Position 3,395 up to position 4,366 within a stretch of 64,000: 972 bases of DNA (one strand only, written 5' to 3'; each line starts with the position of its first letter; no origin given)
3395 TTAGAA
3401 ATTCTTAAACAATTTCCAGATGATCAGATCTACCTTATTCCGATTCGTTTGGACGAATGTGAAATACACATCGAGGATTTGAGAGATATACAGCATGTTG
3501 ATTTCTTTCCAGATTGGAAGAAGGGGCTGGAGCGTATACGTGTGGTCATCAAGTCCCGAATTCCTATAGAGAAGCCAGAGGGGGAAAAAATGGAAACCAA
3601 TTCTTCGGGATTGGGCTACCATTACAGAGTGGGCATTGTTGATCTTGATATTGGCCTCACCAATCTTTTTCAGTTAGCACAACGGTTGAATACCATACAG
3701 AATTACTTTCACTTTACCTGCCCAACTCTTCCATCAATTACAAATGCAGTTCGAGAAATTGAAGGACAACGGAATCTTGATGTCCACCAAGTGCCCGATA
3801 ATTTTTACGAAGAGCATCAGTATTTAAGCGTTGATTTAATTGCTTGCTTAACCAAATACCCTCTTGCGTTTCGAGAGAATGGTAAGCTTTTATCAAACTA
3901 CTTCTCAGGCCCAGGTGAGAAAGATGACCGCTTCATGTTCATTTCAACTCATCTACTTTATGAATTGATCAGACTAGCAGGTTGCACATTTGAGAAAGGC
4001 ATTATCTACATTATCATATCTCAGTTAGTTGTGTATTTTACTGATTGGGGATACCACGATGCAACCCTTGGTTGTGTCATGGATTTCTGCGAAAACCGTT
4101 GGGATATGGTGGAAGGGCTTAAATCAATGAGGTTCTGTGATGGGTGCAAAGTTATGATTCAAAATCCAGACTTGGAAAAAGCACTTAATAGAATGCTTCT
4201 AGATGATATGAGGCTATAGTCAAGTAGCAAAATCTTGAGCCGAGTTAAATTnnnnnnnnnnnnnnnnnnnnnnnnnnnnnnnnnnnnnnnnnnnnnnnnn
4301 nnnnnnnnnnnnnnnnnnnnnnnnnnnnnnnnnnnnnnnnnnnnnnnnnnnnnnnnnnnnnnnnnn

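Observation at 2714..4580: AT-rich islet inside a nucleoside-transporter gene set encodes an adaptor-helix/TIR/unknown-domain protein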

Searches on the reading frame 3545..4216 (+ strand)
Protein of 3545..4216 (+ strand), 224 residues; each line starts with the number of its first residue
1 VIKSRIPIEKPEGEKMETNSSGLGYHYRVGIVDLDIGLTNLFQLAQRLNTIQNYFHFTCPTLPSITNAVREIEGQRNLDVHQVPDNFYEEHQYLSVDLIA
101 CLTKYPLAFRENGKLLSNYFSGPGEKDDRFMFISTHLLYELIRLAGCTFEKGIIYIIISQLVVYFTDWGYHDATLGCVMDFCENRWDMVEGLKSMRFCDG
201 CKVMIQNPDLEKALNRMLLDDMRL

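Call 6: find_homologous_proteins(query=window:3545-4216:+, max_evalue=0.001)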
Query window:3545-4216:+ (224 aa): 54 proteins with E <= 0.001 among 144 candidates.
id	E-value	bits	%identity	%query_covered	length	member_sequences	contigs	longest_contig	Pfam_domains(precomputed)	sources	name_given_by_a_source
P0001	1.7e-104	366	73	100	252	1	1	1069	-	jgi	jgi:hypothetical protein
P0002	1.7e-102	360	72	100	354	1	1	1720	PF01582.26,PF13676.12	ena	-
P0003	8.1e-102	358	70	100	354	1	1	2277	PF01582.26,PF13676.12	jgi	jgi:hypothetical protein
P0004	1.3e-93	331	66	97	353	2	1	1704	PF01582.26,PF13676.12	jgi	jgi:hypothetical protein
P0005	8.8e-93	328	66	100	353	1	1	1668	PF13676.12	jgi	-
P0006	9.9e-92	325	65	100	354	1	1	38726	PF01582.26,PF13676.12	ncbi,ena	-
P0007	9.6e-91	321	64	95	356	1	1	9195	PF13676.12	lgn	-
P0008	6.6e-88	312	66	91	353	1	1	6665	PF01582.26,PF13676.12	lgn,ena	-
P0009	2.6e-87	310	60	100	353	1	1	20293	PF01582.26,PF13676.12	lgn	-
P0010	3.3e-87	310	64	93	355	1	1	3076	PF01582.26,PF13676.12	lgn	-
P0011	3.0e-86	307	64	92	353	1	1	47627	PF01582.26,PF13676.12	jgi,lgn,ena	-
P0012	1.9e-85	304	66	92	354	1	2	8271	PF01582.26,PF13676.12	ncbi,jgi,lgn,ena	-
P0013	1.8e-84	301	62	95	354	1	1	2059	PF13676.12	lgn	-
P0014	3.0e-81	290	57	99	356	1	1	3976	PF13676.12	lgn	-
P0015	1.9e-79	284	59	97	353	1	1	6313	PF01582.26,PF13676.12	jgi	jgi:hypothetical protein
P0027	6.1e-71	257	52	94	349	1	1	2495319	PF13676.12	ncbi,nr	ncbi:MAG: toll/interleukin-1 receptor domain-containing protein [Thermoplasmata archaeon]|nr:MAG: to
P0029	5.8e-70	253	54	91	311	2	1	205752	PF13676.12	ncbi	-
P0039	3.4e-66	241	49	97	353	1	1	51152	PF13676.12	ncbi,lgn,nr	ncbi:MAG: hypothetical protein JWN78_2797 [Bacteroidota bacterium]|nr:hypothetical protein [Bacteroi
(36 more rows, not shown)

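Call 11: find_encoding_contigs(protein=P0027, flank=8000, max_places=2)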
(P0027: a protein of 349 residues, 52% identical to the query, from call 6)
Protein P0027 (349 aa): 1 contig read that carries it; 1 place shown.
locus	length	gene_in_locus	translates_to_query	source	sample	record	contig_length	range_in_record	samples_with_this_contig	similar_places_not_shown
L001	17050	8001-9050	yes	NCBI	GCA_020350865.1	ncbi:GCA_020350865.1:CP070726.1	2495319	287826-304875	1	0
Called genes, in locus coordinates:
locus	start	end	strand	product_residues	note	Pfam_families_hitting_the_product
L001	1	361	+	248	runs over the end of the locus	PF00005:ABC_tran, PF13304:AAA_21 (faint)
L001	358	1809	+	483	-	-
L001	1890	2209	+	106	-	-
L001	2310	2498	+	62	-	PF18911:PKD_4 (weak)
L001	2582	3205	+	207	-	PF02568:ThiI, PF06508:QueC (faint)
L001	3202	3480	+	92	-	-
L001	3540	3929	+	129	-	-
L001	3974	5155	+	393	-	PF04060:FeS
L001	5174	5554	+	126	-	PF01592:NifU_N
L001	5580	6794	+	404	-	PF00155:Aminotran_1_2 (weak), PF00266:Aminotran_5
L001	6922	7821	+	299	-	PF06685:DUF1186, PF02810:SEC-C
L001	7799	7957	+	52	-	-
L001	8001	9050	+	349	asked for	PF13676:TIR_2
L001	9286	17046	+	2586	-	PF19077:Big_13 (faint), PF13750:Big_3_3 (faint), PF00932:LTD, PF17957:Big_7 (weak)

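Call 12: find_encoding_contigs(protein=P0029, flank=8000, max_places=2)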
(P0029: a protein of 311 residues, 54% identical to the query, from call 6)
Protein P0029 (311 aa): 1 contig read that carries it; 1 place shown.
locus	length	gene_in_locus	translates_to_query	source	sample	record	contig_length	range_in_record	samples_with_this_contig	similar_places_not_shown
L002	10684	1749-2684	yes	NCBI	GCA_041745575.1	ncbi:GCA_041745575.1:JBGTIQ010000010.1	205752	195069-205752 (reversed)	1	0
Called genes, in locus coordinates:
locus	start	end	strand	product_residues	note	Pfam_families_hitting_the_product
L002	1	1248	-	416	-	?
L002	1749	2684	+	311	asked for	PF13676:TIR_2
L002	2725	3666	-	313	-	PF01904:DUF72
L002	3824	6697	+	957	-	PF03699:UPF0182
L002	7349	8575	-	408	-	PF02661:Fic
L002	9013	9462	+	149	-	PF00296:Bac_luciferase (weak)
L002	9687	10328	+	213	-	-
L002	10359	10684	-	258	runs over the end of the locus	PF13308:YARHG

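Call 13: find_encoding_contigs(protein=P0039, flank=8000, max_places=2)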
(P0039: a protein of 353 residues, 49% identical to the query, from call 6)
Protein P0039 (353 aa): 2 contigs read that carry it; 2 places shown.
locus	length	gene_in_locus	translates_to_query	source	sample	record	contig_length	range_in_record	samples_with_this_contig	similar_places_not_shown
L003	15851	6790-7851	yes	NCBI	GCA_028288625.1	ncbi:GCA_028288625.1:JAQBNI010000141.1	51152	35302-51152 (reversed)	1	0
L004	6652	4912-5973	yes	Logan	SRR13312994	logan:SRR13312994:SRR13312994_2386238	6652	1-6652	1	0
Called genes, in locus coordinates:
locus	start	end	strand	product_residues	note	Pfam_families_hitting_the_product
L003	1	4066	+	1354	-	PF00691:OmpA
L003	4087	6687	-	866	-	PF20308:TPR-S, PF01734:Patatin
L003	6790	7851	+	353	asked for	PF13676:TIR_2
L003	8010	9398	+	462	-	PF03331:LpxC, PF07977:FabA, PF22817:ApeP-like, PF22818:ApeI-like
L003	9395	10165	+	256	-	PF00132:Hexapep, PF24894:Hexapep_GlmU (faint), PF25084:LbH_EIF2B (faint), PF25087:GMPPB_C (faint), PF00132:Hexapep, PF14602:Hexapep_2 (weak), PF00132:Hexapep, PF13720:Acetyltransf_11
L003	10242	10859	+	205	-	PF00005:ABC_tran, PF13555:AAA_29 (weak), PF13304:AAA_21 (faint)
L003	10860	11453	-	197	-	-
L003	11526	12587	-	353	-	PF01073:3Beta_HSD, PF01370:Epimerase, PF02719:Polysacc_synt_2 (weak), PF04321:RmlD_sub_bind (weak), PF16363:GDP_Man_Dehyd, PF07993:NAD_binding_4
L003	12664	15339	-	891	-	PF00133:tRNA-synt_1, PF09334:tRNA-synt_1g (weak), PF13603:tRNA-synt_1_2, PF08264:Anticodon_1, PF10458:Val_tRNA-synt_C (weak)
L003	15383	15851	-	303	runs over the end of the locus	PF01963:TraB_PrgY_gumN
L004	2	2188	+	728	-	?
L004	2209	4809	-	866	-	PF20308:TPR-S, PF01734:Patatin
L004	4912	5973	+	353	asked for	PF13676:TIR_2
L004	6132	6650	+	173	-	?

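Call 18: find_related_loci(query=A2, collection=genome_contigs, flank=6000)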
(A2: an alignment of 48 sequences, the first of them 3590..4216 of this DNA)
Query A2 (209 aa) in genome_contigs; peptide patterns used: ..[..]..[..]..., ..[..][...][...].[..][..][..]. (x = any residue, [..] = any of these).
69 stretches matched a pattern; 7 encode a relative of the query (tblastn E <= 1e-3); 7 distinct loci.
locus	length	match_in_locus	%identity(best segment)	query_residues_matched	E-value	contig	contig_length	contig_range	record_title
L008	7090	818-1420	60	9-209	3e-82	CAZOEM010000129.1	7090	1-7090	MAG TPA_asm: uncultured Halobacteria archaeon isolate binchicken_co116_93 genome assembly, contig: NODE_12657_length_709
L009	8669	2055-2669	54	1-203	5e-75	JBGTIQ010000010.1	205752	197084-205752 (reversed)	MAG: Pyrinomonadaceae bacterium isolate JTS-RE268 k141_7871910, whole genome shotgun sequence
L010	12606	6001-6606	50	2-203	1e-70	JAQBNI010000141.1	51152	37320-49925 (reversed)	MAG: Bacteroidota bacterium isolate RYN_289 scaffold_2320317, whole genome shotgun sequence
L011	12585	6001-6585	47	9-203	8e-64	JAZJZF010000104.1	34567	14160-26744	MAG: Bacteroidota bacterium isolate ADI_H2L1_1_122_18_3-bin013_1 ADIH2L11_B013_1_000000000097, whole genome shotgun sequ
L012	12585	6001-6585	42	10-199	8e-55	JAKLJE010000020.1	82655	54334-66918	MAG: Bacteroidia bacterium isolate MAG.246 MAG.246-NODE_20_length_82655_cov_5.299063, whole genome shotgun sequence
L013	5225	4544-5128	37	10-208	1e-39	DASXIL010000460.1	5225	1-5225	MAG TPA_asm: Candidatus Angelobacter sp. isolate SMAG_U5220 k141_2289525, whole genome shotgun sequence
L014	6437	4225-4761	36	10-186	2e-34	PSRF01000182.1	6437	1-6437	MAG: Blastocatellia bacterium isolate subdivision4 Amazon FNV 2010 3 1 contig_75_29057608_length_6437_multi_3_in_2_out_2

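Call 23: search_protein_families(library=pfam, proteins=[L011:5467-6606:+, L011:6603-7856:+, L011:91-5421:+, L012:5311-6618:+, L012:6625-8046:+, L012:4147-5286:+, L012:3550-4137:+], max_evalue=0.01)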
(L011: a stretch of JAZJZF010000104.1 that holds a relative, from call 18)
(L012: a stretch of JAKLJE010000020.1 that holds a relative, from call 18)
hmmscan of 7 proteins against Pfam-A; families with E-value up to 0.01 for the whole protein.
L011:5467-6606:+ (379 aa): 1 family
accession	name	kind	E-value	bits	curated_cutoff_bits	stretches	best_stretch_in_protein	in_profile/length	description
PF13676.11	TIR_2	-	7.1e-21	75.4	28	1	4-131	1-122/122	TIR domain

L011:6603-7856:+ (417 aa): 4 families
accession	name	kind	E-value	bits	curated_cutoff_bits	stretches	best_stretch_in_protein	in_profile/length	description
PF13676.11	TIR_2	-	7.8e-16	59.1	28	1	9-99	1-94/122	TIR domain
PF08937.16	ThsB_TIR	-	0.00019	22.2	21.2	1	46-98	45-97/100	Thoeris protein ThsB, TIR-like domain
PF01582.25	TIR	-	0.0016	18.7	21.3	1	7-80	2-77/179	TIR domain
PF00691.25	OmpA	-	0.0022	18.7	27.2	0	349-389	49-89/98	OmpA family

L011:91-5421:+ (1776 aa): 7 families
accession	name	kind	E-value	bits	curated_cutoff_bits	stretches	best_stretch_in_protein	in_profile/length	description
PF24096.1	DUF7379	-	1e-31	110.8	33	2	164-244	1-89/191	Domain of unknown function (DUF7379)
PF12770.12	CHAT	-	1.8e-24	87.1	24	1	1164-1437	7-289/289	CHAT domain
PF01364.23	Peptidase_C25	-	1.7e-09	37.9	23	1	1233-1440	158-372/374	Peptidase family C25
PF02450.21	LCAT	-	6e-09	36.1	21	1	568-701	83-204/392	Lecithin:cholesterol acyltransferase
PF20308.4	TPR-S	-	5e-06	27.5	27.6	1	1575-1639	47-98/102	Tetratricopeptide Repeats-Sensor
PF02089.21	Palm_thioest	-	0.00015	22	26.8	0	590-659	61-120/254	Palmitoyl protein thioesterase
PF12697.13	Abhydrolase_6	-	0.0048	18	26.3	0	572-758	28-179/217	Alpha/beta hydrolase family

L012:5311-6618:+ (435 aa): 2 families
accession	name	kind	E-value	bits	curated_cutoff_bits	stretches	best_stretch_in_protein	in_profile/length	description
PF13676.11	TIR_2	-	3.1e-21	76.6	28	1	4-132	1-122/122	TIR domain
PF01582.25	TIR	-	0.0043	17.3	21.3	1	17-84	18-81/179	TIR domain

L012:6625-8046:+ (473 aa): 2 families
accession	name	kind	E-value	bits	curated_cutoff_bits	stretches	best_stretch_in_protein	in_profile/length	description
PF13281.12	MAP3K_TRAF_bd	-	8.2e-35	120.9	24.1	1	95-459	3-355/371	MAP3K TRAFs-binding domain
PF20308.4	TPR-S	-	9.9e-22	77.9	27.6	1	256-373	4-102/102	Tetratricopeptide Repeats-Sensor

L012:4147-5286:+ (379 aa): 1 family
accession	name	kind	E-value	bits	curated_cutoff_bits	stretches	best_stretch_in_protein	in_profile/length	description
PF01734.28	Patatin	-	1.4e-32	113.9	27.7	1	19-222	1-190/191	Patatin-like phospholipase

L012:3550-4137:+ (195 aa): 1 family
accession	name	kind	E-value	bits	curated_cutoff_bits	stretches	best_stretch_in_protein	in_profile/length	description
PF08937.16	ThsB_TIR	-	2.2e-08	34.8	21.2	1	6-106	1-97/100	Thoeris protein ThsB, TIR-like domain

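Call 24: predict_structure(alignment_id=A2)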
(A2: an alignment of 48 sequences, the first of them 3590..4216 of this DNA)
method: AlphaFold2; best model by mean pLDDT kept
length: 209 residues; sequences in the alignment: 48
mean_pLDDT: 90.0   pTM: 0.85
mean pLDDT of the five models: 90.0, 89.2, 88.8, 87.8, 86.7
residues with pLDDT >= 90: 156; 70-90: 44; 50-70: 3; < 50: 6
segments of 3 or more residues with pLDDT < 50: 1-6
pLDDT, mean of each block of 10 residues (from residue 1): 45 94 93 97 94 95 96 85 95 93 90 93 93 95 92 85 84 91 93 95 94
secondary structure, 60 per line:
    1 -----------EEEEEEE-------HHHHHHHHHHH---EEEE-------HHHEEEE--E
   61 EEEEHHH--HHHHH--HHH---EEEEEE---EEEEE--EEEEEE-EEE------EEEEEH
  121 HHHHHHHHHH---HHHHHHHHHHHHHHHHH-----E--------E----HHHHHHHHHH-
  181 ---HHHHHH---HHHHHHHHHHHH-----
elements in order: E12-18 H26-36 E40-43 E54-57 E60-64 H70-74 E83-88 E92-96 E99-104 E106-108 E115-119 H120-130 H134-150 H170-179 H184-189 H193-204

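Call 26: fold_search(model_id=the predicted structure, library=pdb)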
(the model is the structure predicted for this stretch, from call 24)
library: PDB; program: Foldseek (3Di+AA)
matches with E <= 10: 994; with E <= 0.001: 4
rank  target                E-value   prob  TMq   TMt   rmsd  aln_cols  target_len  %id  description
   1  2x7m                  7.0e-06  1.00  0.55  0.63   5.8       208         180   19  Crystal structure of Archaemetzincin (amzA) from Methanopyrus kandleri at 1.5 A resolution (released 2010-06-09)
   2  3zvs_B                1.3e-05  1.00  0.54  0.68   4.5       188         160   14  Crystal structure of Archaemetzincin (AmzA) from Archaeoglobus fulgidus at 1.4 A resolution complexed with malonate (released 2012-08-08)
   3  4axq                  2.1e-05  1.00  0.56  0.69   4.5       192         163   15  CRYSTAL STRUCTURE OF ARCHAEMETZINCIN (AMZA) FROM ARCHAEOGLOBUS FULGIDUS AT 1.4 A RESOLUTION (released 2012-06-27)
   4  3zvs_A                2.4e-05  1.00  0.53  0.67   4.7       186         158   14  Crystal structure of Archaemetzincin (AmzA) from Archaeoglobus fulgidus at 1.4 A resolution complexed with malonate (released 2012-08-08)
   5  2eq5_D                6.2e-02  0.54  0.23  0.23   8.0       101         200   11  Crystal structure of hydantoin racemase from Pyrococcus horikoshii OT3 (released 2007-10-02)
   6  2bgg_A                1.0e-01  0.41  0.22  0.13   7.8       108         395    9  The structure of a Piwi protein from Archaeoglobus fulgidus complexed with a 16nt siRNA duplex. (released 2005-03-31)
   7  4y7k_C                1.3e-01  0.54  0.21  0.19   6.0        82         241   17  Structure of an archaeal mechanosensitive channel in closed state (released 2015-08-26)
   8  9nt3_A                1.5e-01  0.35  0.21  0.18   7.5        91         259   12  Crystal structure of apo ecLacI transcription factor ancestor 1 (released 2025-06-18)
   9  8hpy_A                2.2e-01  0.21  0.25  0.13   9.5       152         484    8  Crystal structure of human LGI1-ADAM22 complex (released 2023-12-13)
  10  4y7k_B                2.7e-01  0.44  0.21  0.19   5.4        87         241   14  Structure of an archaeal mechanosensitive channel in closed state (released 2015-08-26)
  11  5im4_W                2.7e-01  0.41  0.23  0.33   4.2        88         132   18  Crystal structure of designed two-component self-assembling icosahedral cage I52-32 (released 2016-07-27)
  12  5im4_N                2.7e-01  0.41  0.23  0.33   4.2        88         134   18  Crystal structure of designed two-component self-assembling icosahedral cage I52-32 (released 2016-07-27)
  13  5im4_f                2.7e-01  0.41  0.23  0.33   4.2        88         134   18  Crystal structure of designed two-component self-assembling icosahedral cage I52-32 (released 2016-07-27)
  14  5im4_K                2.7e-01  0.41  0.23  0.32   4.2        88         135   18  Crystal structure of designed two-component self-assembling icosahedral cage I52-32 (released 2016-07-27)
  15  5im4_i                2.7e-01  0.41  0.23  0.32   4.2        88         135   18  Crystal structure of designed two-component self-assembling icosahedral cage I52-32 (released 2016-07-27)
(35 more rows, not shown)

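Call 30: search_solved_structures(query=A3, max_evalue=10, show_alignments=3)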
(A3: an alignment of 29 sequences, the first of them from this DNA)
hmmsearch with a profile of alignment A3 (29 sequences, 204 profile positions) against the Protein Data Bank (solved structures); distinct sequences matched with E-value up to 10: 1.
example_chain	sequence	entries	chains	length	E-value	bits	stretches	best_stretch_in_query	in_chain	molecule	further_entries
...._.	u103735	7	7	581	2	11.1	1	21-116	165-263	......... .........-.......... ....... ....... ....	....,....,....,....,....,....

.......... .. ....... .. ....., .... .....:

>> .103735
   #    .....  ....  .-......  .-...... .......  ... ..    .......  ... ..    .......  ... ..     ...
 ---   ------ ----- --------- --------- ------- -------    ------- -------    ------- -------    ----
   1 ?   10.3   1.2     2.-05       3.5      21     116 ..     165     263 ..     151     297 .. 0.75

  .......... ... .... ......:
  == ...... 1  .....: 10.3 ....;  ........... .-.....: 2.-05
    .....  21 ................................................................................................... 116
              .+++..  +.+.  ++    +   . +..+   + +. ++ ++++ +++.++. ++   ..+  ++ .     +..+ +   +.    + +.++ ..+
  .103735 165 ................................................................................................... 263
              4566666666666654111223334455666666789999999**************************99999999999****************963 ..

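Call 41: search_protein_representatives(alignment_id=A3)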
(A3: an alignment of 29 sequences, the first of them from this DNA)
Query: 29 sequences, 204 profile positions. Proteins with E-value up to 0.001 (for the whole library): 550; up to 1e-10: 243; up to 1e-30: 49. The best 150 are listed.
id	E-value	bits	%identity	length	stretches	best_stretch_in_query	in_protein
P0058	1.6e-82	292.3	-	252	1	4-202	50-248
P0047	2.7e-82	291.6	-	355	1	2-204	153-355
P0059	2.3e-78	278.7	-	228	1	3-204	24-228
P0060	5.4e-75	267.7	-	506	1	4-202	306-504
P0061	1.8e-74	266.0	-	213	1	4-201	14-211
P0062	2.9e-74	265.4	-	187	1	20-202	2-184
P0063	3.8e-74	265.0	-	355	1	3-200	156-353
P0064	1.9e-71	256.2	-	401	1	3-203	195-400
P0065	5.4e-71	254.7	-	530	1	4-201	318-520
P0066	7.0e-71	254.3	-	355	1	2-203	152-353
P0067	1.2e-70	253.5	-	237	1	5-202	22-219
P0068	6.6e-70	251.1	-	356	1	2-202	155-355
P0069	1.7e-69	249.8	-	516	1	3-201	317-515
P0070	3.6e-69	248.7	-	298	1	3-201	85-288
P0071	5.5e-65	235.1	-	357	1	2-202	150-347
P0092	2.8e-36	141.3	-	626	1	7-202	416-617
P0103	2.9e-31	124.9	-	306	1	7-202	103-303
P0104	6.9e-31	123.7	-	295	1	9-202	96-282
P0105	1.3e-30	122.8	-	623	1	6-201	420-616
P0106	1.4e-30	122.7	-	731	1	9-202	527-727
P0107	4.8e-30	121.0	-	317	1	7-201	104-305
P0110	2.2e-29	118.8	-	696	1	7-199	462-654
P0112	7.9e-29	117.0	-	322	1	8-200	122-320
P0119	3.6e-27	111.6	-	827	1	3-197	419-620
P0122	6.5e-26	107.5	-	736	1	8-201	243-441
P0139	1.6e-22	96.4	-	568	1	6-201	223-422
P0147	4.4e-20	88.4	-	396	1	8-193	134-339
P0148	4.5e-20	88.4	-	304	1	9-197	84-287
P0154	1.4e-19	86.7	-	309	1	9-199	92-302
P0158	7.6e-19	84.4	-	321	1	9-199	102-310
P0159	8.2e-19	84.3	-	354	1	9-198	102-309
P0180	3.7e-17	78.9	-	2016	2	19-190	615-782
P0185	1.1e-16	77.3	-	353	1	9-192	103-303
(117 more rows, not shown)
